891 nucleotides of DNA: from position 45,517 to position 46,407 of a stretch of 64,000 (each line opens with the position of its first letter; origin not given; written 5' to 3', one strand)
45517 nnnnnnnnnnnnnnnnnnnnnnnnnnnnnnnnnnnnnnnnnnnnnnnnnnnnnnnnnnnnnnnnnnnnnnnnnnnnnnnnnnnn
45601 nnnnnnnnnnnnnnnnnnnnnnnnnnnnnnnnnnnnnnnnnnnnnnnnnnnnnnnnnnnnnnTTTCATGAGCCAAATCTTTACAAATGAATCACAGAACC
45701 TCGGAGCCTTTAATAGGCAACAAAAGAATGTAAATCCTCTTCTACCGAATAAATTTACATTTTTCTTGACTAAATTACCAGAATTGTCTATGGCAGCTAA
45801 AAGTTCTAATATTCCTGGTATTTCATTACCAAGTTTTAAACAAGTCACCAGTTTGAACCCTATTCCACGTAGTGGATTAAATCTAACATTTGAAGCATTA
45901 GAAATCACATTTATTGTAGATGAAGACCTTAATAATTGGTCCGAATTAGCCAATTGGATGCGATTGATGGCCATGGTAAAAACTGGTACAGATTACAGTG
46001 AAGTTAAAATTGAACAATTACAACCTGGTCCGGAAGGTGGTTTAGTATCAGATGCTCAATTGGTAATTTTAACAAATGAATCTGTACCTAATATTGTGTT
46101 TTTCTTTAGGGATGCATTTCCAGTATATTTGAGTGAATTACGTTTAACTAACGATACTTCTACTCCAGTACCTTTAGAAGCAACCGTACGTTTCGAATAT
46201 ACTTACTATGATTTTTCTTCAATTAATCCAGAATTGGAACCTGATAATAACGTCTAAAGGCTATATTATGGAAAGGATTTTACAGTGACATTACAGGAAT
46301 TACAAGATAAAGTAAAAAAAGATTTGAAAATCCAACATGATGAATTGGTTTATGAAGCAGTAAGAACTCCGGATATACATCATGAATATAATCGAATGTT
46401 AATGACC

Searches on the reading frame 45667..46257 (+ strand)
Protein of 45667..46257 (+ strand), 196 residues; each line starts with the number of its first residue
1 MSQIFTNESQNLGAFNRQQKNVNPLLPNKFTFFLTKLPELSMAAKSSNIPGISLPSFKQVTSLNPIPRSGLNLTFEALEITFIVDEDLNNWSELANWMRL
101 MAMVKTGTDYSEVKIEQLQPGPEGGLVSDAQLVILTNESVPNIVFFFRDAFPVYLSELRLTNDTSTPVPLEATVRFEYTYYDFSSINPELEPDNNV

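Call 4: search_protein_families(library=pfam, proteins=[window:45667-46257:+], max_evalue=0.01)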
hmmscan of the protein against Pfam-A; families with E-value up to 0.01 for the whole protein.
window:45667-46257:+ (196 aa): 0 families

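Call 27: find_related_loci(query=window:45667-46257:+, collection=viral_contigs, flank=10000)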
Query window:45667-46257:+ (196 aa) in viral_contigs; peptide patterns used: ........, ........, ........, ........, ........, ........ (x = any residue, [..] = any of these).
30 stretches matched a pattern; 20 encode a relative of the query (tblastn E <= 1e-3); 20 distinct loci.
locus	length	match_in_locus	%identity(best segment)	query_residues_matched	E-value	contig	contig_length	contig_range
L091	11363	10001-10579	76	1-193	2e-98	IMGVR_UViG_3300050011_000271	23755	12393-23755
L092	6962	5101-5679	76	1-193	2e-98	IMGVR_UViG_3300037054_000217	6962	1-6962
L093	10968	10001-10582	69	1-193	4e-91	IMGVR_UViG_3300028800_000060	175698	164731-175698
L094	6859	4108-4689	69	1-193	4e-91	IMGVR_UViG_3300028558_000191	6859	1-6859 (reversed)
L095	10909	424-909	35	18-187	2e-26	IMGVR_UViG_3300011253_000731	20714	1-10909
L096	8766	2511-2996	35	18-187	1e-26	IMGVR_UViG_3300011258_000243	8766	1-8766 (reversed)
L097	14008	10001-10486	35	18-187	2e-26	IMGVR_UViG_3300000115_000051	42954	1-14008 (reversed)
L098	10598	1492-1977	35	18-187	4e-26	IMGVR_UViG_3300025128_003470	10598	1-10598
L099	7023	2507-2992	35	18-187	4e-26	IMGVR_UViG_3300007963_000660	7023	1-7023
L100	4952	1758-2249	35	15-186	7e-26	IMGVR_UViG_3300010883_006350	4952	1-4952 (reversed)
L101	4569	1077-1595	36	11-182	3e-24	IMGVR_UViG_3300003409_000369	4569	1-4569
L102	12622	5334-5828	34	15-186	5e-22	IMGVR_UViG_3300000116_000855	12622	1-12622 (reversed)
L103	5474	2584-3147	29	20-196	7e-21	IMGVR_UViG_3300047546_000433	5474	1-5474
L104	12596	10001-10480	29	21-182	1e-17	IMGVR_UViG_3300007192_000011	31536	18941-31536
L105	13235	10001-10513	27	12-182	2e-14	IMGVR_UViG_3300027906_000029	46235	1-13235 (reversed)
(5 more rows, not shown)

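Call 35: find_related_loci(query=A1, collection=viral_contigs, flank=10000)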
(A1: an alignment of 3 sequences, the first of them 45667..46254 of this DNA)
Query A1 (196 aa) in viral_contigs; peptide patterns used: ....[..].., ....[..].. (x = any residue, [..] = any of these).
204 stretches matched a pattern; 11 encode a relative of the query (tblastn E <= 1e-3); 11 distinct loci.
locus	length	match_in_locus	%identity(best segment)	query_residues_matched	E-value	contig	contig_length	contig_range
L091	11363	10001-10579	76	1-193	1e-98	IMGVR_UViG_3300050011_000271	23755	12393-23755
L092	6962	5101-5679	76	1-193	1e-98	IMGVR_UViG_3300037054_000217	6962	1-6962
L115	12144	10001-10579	74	1-193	2e-97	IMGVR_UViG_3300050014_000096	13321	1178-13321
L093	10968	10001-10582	69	1-193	3e-91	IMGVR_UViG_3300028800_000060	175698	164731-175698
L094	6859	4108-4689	69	1-193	3e-91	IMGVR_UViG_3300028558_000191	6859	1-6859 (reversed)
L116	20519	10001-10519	32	14-182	1e-19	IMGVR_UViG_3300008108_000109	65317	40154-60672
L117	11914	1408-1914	31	15-182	9e-20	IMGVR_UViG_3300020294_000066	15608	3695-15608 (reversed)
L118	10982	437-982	29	11-189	3e-17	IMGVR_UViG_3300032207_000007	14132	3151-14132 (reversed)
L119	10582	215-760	28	11-189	9e-17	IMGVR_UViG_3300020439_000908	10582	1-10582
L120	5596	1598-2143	28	11-189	9e-17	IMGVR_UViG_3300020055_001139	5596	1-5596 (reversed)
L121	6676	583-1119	28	11-184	6e-16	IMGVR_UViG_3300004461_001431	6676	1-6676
